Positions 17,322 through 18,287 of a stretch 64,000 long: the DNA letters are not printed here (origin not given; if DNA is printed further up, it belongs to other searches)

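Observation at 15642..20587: DUF488-DUF488-RecQ operon in which RecQ carries a ~215 aa uncharacterised N-terminal domain, divergent from a SWIM zinc-finger gene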

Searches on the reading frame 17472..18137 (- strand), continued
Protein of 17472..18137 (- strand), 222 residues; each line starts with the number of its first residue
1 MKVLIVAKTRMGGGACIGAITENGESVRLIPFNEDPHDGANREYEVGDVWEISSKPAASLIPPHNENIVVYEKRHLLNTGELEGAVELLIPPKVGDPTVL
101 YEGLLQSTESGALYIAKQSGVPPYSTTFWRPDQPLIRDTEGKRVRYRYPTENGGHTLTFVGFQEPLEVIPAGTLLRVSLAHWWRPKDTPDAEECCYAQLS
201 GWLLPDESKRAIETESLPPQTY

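Call 46: find_encoding_contigs(protein=P0116, flank=8000, max_places=2)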
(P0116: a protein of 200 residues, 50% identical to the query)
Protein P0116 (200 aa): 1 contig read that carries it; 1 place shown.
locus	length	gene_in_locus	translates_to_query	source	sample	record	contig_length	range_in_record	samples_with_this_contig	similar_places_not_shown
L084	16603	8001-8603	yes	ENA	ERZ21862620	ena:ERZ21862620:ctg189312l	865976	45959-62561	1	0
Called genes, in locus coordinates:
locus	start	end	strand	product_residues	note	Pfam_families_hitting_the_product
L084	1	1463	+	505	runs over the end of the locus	PF01555:N6_N4_Mtase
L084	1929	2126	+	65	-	-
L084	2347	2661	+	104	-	-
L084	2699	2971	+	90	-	-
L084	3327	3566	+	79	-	-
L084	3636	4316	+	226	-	-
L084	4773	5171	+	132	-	-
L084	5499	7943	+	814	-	PF00350:Dynamin_N, PF01926:MMR_HSR1 (faint)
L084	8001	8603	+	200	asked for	PF22557:DuOB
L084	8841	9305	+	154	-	PF13551:HTH_29 (faint), PF13565:HTH_32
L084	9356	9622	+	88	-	-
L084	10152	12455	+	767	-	PF23598:LRR_14 (faint), PF13306:LRR_5 (weak), PF13855:LRR_8, PF13306:LRR_5, PF13855:LRR_8, PF13306:LRR_5, PF13855:LRR_8, PF00404:Dockerin_1, +4 more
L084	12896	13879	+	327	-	PF26340:DNA-SBD_ScoMcrA (faint), PF13391:HNH_2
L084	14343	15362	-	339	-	PF25174:Beta-prop_THOC3 (faint), PF26549:Tricorn_N, PF07676:PD40, PF00930:DPPIV_N (faint), PF26550:Tricorn_2nd, PF26549:Tricorn_N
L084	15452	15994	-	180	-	-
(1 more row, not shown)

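Call 47: find_encoding_contigs(protein=P0089, flank=8000, max_places=2)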
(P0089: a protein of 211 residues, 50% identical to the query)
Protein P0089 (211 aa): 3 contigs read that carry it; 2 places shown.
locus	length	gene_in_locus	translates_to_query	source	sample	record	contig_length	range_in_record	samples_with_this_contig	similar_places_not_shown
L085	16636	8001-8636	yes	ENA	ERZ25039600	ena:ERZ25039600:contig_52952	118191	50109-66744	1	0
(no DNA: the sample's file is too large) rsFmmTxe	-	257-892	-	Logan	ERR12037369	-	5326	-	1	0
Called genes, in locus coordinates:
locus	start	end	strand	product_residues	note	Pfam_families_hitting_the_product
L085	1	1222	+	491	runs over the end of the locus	PF02934:GatB_N, PF02637:GatB_Yqey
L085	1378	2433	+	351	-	PF02655:ATP-grasp_3 (faint), PF07478:Dala_Dala_lig_C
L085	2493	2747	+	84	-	PF21344:Zn_ribbon_LysW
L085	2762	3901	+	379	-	-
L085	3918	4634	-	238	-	PF02585:PIG-L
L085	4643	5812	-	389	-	-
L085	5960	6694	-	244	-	PF01553:Acyltransferase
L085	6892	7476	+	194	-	PF04343:DUF488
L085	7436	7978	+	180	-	PF04343:DUF488, PF22751:DUF488-N3a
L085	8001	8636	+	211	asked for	PF22557:DuOB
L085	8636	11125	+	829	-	PF00270:DEAD, PF04851:ResIII (weak), PF00271:Helicase_C, PF16124:RecQ_Zn_bind, PF09382:RQC, PF00570:HRDC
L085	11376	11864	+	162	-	-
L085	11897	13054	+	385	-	PF12146:Hydrolase_4, PF00561:Abhydrolase_1, PF12697:Abhydrolase_6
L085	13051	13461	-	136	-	PF03928:HbpS-like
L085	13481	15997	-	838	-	PF00884:Sulfatase, PF16347:SGSH_C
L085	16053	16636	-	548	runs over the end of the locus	PF00342:PGI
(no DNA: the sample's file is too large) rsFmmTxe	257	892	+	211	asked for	PF22557:DuOB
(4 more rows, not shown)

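Call 58: search_protein_families(library=padloc, proteins=[L081:7514-8020:+, L081:8001-8627:+, L085:6892-7476:+, L085:7436-7978:+], max_evalue=0.001)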
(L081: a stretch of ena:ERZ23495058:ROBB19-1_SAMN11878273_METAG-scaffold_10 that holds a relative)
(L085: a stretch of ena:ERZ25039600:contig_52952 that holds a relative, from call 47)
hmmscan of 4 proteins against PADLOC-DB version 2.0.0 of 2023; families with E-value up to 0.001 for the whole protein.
L081:7514-8020:+ (168 aa): 3 families
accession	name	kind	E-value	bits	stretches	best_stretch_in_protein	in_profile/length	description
PDLC04658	PDC-M45C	-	5.4e-11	40.5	1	3-154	1-137/145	-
PDLC04505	PDC-M19A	-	1.6e-10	39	1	5-158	151-292/294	-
PDLC04657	PDC-M45B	-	7.1e-08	30.3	1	125-162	108-145/204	-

L081:8001-8627:+ (208 aa): 0 families

L085:6892-7476:+ (194 aa): 4 families
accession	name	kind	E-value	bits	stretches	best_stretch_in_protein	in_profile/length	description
PDLC04657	PDC-M45B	-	9.9e-50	166.9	1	1-160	1-158/204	-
PDLC04505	PDC-M19A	-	1.3e-20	72.1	1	3-131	148-278/294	-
PDLC04504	PDC-M19A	-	8.7e-11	39.6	1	6-131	91-218/234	-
PDLC04658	PDC-M45C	-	1e-07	29.9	1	6-128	3-126/145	-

L085:7436-7978:+ (180 aa): 4 families
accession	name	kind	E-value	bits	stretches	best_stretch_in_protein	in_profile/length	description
PDLC04505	PDC-M19A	-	6.5e-13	46.8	1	14-169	150-293/294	-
PDLC04657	PDC-M45B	-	1.3e-12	45.8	2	133-170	106-143/204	-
PDLC04658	PDC-M45C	-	2.9e-10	38.1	1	15-162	3-135/145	-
PDLC04504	PDC-M19A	-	7.5e-06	23.5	1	15-159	91-221/234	-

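Call 59: search_dna_similar(query=window:17526-18137:-, collection=plasmids, mode=protein, max_evalue=0.001, max_rows=20)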
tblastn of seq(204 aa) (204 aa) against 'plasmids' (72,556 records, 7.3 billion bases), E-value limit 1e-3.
Records with a match: 1; places in all: 1; records where one place covers at least 80% of the query: 1.
Best place of each record, by identity: <60% 1.
By first word of the organism name: Rhodothermus 1.
By predicted mobility (MOB-suite, as given by PLSDB): non-mobilizable 1.
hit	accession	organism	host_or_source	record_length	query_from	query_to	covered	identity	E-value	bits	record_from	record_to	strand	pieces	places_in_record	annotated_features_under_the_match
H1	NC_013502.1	Rhodothermus marinus DSM 4252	-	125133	1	203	100%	30.5%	6e-15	79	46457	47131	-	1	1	hypothetical protein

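Call 60: search_dna_similar(query=window:17526-18137:-, collection=phages, mode=protein, max_evalue=0.001, max_rows=20)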
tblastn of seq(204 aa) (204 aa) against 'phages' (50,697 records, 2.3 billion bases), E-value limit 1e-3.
No match.

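Call 61: get_annotated_region(hit=H1, flank=7000)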
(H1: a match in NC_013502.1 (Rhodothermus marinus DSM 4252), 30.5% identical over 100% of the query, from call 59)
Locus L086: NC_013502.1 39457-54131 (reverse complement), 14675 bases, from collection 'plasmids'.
description: Rhodothermus marinus DSM 4252 plasmid pRMAR01, complete sequence
organism: Rhodothermus marinus DSM 4252 (NCBI taxid 518766)
taxonomy: Bacteria; Rhodothermota; Rhodothermia; Rhodothermales; Rhodothermaceae; Rhodothermus; Rhodothermus marinus; Rhodothermus marinus DSM 4252
host: -; source: -; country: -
typing (MOB-suite, as given by PLSDB): non-mobilizable; replicon rep_cluster_1386
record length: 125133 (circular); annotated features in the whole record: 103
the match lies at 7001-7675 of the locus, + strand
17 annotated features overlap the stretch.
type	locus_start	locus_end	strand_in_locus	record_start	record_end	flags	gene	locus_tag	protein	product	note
CDS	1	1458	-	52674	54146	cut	-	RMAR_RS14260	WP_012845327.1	hypothetical protein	-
CDS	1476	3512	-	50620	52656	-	-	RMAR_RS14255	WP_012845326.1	AAA family ATPase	-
CDS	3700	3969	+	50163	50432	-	-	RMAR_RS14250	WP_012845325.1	hypothetical protein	-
CDS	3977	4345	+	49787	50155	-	-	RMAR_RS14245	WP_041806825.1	single-stranded DNA-binding protein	-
CDS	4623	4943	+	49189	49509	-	-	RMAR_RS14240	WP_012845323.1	hypothetical protein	-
CDS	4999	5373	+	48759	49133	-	-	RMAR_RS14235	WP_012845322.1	hypothetical protein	-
CDS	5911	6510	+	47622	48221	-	-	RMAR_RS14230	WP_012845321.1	DUF488 domain-containing protein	-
CDS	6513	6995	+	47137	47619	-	-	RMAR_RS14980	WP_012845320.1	DUF488 domain-containing protein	-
CDS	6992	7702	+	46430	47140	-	-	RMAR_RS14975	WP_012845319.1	hypothetical protein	-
CDS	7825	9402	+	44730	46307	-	cas1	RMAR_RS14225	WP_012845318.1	CRISPR-associated endonuclease Cas1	GO:0043571 - maintenance of CRISPR repeat elements [Evidence IEA]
CDS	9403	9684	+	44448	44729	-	cas2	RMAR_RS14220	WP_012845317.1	CRISPR-associated endonuclease Cas2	GO:0043571 - maintenance of CRISPR repeat elements [Evidence IEA]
CDS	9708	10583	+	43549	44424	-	-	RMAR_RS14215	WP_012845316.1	J domain-containing protein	GO:0006457 - protein folding [Evidence IEA]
CDS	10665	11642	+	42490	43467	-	cas6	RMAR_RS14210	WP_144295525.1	CRISPR system precrRNA processing endoribonuclease RAMP protein Cas6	-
CDS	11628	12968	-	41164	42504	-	csx2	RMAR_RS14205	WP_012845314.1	TIGR02221 family CRISPR-associated protein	GO:0043571 - maintenance of CRISPR repeat elements [Evidence IEA]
CDS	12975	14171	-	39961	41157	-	csm6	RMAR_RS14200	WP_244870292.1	CRISPR-associated ring nuclease Csm6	GO:0043571 - maintenance of CRISPR repeat elements [Evidence IEA]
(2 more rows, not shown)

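Call 63: find_related_loci(query=A3, collection=metagenome_contigs, flank=8000)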
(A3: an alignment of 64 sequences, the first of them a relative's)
Query A3 (204 aa) in metagenome_contigs; peptide patterns used: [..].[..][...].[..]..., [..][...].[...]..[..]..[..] (x = any residue, [..] = any of these).
600 stretches matched a pattern (row limit reached: there are more); 536 encode a relative of the query (tblastn E <= 1e-3); the best 80 are kept; 80 distinct loci.
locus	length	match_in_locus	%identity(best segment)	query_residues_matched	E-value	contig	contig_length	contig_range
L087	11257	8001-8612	49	1-203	7e-64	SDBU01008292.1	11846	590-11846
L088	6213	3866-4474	45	1-203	7e-58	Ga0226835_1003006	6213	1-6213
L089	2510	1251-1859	43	1-203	1e-57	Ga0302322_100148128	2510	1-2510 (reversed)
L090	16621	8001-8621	46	1-203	4e-57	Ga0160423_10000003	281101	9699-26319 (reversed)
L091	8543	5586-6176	47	1-203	2e-56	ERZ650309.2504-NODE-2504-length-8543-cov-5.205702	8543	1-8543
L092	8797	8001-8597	43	1-203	5e-55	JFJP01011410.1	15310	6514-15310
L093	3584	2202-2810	47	1-204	1e-54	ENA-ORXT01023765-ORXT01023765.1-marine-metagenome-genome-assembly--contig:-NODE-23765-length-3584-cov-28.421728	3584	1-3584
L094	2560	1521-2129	46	1-203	2e-54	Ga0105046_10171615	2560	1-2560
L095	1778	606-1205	47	2-203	2e-55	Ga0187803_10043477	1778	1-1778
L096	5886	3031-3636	44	1-203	4e-53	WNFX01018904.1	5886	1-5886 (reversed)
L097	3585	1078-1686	46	1-203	5e-53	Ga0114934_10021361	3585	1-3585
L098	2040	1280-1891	44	1-204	3e-53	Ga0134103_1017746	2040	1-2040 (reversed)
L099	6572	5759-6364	45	1-203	1e-52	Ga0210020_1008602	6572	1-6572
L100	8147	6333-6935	44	2-203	1e-52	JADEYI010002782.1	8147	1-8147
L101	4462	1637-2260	43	1-204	9e-53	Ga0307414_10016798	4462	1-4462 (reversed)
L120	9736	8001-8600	42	1-204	4e-51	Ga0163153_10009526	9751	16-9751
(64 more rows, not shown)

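Call 68: search_protein_families(library=pfam, proteins=[L086:5911-6510:+, L086:6513-6995:+, L086:6992-7702:+, L086:7825-9402:+, L087:8539-10854:+, L120:680-3778:+, L120:3775-4692:+], max_evalue=0.001)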
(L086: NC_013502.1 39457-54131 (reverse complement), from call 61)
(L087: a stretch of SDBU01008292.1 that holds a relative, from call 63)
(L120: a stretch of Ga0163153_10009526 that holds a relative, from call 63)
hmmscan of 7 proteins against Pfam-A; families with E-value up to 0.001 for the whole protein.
L086:5911-6510:+ (199 aa): 2 families
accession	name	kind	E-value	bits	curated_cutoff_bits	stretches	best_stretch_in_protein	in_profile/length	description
PF04343.18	DUF488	-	3.6e-22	79.7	22.2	1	16-133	1-117/121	Domain of unknown function DUF488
PF22751.1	DUF488-N3a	-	0.00086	20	27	0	103-133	79-110/118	Active DUF488-N3 subclade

L086:6513-6995:+ (160 aa): 2 families
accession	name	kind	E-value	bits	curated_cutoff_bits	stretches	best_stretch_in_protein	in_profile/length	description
PF04343.18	DUF488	-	3.9e-16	60.2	22.2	1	16-149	3-121/121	Domain of unknown function DUF488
PF22751.1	DUF488-N3a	-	7.6e-07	29.9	27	1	64-152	37-117/118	Active DUF488-N3 subclade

L086:6992-7702:+ (236 aa): 1 family
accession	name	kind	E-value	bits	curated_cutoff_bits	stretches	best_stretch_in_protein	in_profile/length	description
PF22557.2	DuOB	-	6.8e-11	43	27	1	5-227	2-210/210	Dual OB-containing domain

L086:7825-9402:+ (525 aa): 2 families
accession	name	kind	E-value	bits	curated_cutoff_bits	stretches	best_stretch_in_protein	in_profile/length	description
PF01867.21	Cas_Cas1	-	2.9e-94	315.8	22.3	1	188-480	1-282/283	CRISPR associated protein Cas1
PF01930.23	Cas_Cas4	-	0.00014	22.5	22.7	1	104-164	99-158/160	Domain of unknown function DUF83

L087:8539-10854:+ (771 aa): 7 families
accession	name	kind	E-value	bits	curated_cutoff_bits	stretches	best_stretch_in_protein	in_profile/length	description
PF00580.27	UvrD-helicase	-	2.2e-23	83.8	23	1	288-555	2-256/271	UvrD/REP helicase N-terminal domain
PF13361.12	UvrD_C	-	1.4e-20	74.4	25.6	1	677-750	281-349/350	UvrD-like helicase C-terminal domain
PF13245.12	AAA_19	-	5.8e-08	33.4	25.1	1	298-550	9-131/134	AAA domain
PF05016.21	ParE_toxin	-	2.4e-07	31.7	23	1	71-150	2-87/89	ParE toxin of type II toxin-antitoxin system, parDE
PF13538.12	UvrD_C_2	-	2.8e-06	27.5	27.4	0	686-702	4-20/52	UvrD-like helicase C-terminal domain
PF13086.12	AAA_11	-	0.00052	20.3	27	0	287-367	2-81/257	AAA domain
PF01443.25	Viral_helicase1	-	0.00098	19.4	21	0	304-323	2-21/228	Viral superfamily 1 RNA helicase core domain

L120:680-3778:+ (1032 aa): 1 family
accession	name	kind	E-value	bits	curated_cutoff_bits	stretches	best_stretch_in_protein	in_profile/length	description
PF04465.17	DUF499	-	5.8e-36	124.1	23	1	145-542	46-436/1024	Protein of unknown function (DUF499)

L120:3775-4692:+ (305 aa): 2 families
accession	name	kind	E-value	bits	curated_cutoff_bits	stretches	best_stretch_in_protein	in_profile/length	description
PF24728.1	DUF7680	-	2.1e-33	115.9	24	1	167-303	9-140/141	Domain of unknown function (DUF7680)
PF04266.20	ASCH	-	1.4e-06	29.4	21.2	1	4-74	1-56/103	ASCH domain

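Call 71: search_protein_families(library=pfam, alignment_id=A4, max_evalue=0.00001)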
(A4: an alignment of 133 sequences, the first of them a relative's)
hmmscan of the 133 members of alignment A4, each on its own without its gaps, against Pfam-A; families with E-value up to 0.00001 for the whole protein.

A. member 1, L081:3979-5889:+ (636 aa): 2 families
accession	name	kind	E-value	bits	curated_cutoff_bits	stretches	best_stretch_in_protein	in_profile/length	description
PF20581.3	DUF6785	-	5.3e-159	530.4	25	1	10-504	1-498/498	Family of unknown function (DUF6785)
PF20580.3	DUF6784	-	1.8e-27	95.9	26.4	1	536-633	2-98/101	Domain of unknown function (DUF6784)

B. families by the number of members that match (of 133 scanned): 143 families (the first 25 are shown)
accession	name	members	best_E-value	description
PF04293.20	SpoVR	4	1.6e-139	SpoVR like protein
PF14528.11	LAGLIDADG_3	4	1.5e-21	LAGLIDADG-like domain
PF00515.34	TPR_1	4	1.2e-19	Tetratricopeptide repeat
PF07719.23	TPR_2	4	1.4e-17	Tetratricopeptide repeat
PF24755.2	SpoVR_C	4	3e-14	SpoVR-like C-terminal domain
PF00174.25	Oxidored_molyb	3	7.6e-42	Oxidoreductase molybdopterin binding domain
PF04851.21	ResIII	3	3.5e-32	Type III restriction enzyme, res subunit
PF13432.12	TPR_16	3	5.7e-18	Tetratricopeptide repeat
PF13181.12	TPR_8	3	4.3e-16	Tetratricopeptide repeat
PF14559.12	TPR_19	3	1.3e-13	Tetratricopeptide repeat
PF13428.12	TPR_14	3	5.6e-13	Tetratricopeptide repeat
PF04285.18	DUF444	2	3.1e-115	Protein of unknown function (DUF444)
PF13336.12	AcetylCoA_hyd_C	2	5.6e-41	Acetyl-CoA hydrolase/transferase C-terminal domain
PF05193.26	Peptidase_M16_C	2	9.8e-34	Peptidase M16 inactive domain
PF02550.21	AcetylCoA_hydro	2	3.7e-29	Acetyl-CoA hydrolase/transferase N-terminal domain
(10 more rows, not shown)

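Call 72: search_protein_families(library=padloc, alignment_id=A4, max_evalue=0.00001)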
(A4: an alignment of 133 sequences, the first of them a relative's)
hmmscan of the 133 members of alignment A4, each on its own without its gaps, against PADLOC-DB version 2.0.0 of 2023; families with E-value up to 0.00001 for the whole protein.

A. member 1, L081:3979-5889:+ (636 aa): 0 families

B. families by the number of members that match (of 133 scanned): 336 families (the first 25 are shown)
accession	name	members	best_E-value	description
PDLC04134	mad2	3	4.5e-14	mads_2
PDLC03707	HEase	3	3.3e-12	homing endonuclease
PDLC02623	DrmD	2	1.3e-141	DrmD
PDLC02621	DrmD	2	3.1e-123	DrmD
PDLC02504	BrxHI|BrxHII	2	1.6e-85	BrxHII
PDLC00659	HmaA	2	1.4e-84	SNF2 helicase / DEAD-box helicase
PDLC02572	DrmA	2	8.7e-83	DrmA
PDLC02853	DpdE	2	2.3e-75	DpdE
PDLC02632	DrmD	2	1.3e-73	DrmD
PDLC02500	BrxHI|BrxHII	2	8e-72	BrxHI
PDLC02633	DrmD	2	1.2e-70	DrmD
PDLC02620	DrmD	2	4.9e-62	DrmD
PDLC01457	WYL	2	6.4e-54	"CAS-I,CAS-II,CAS-III,CAS-IV,CAS-V,CAS-VI; associated_signaling"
PDLC02619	DrmD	2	2.5e-50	DrmD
PDLC02634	DrmD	2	1.6e-45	DrmD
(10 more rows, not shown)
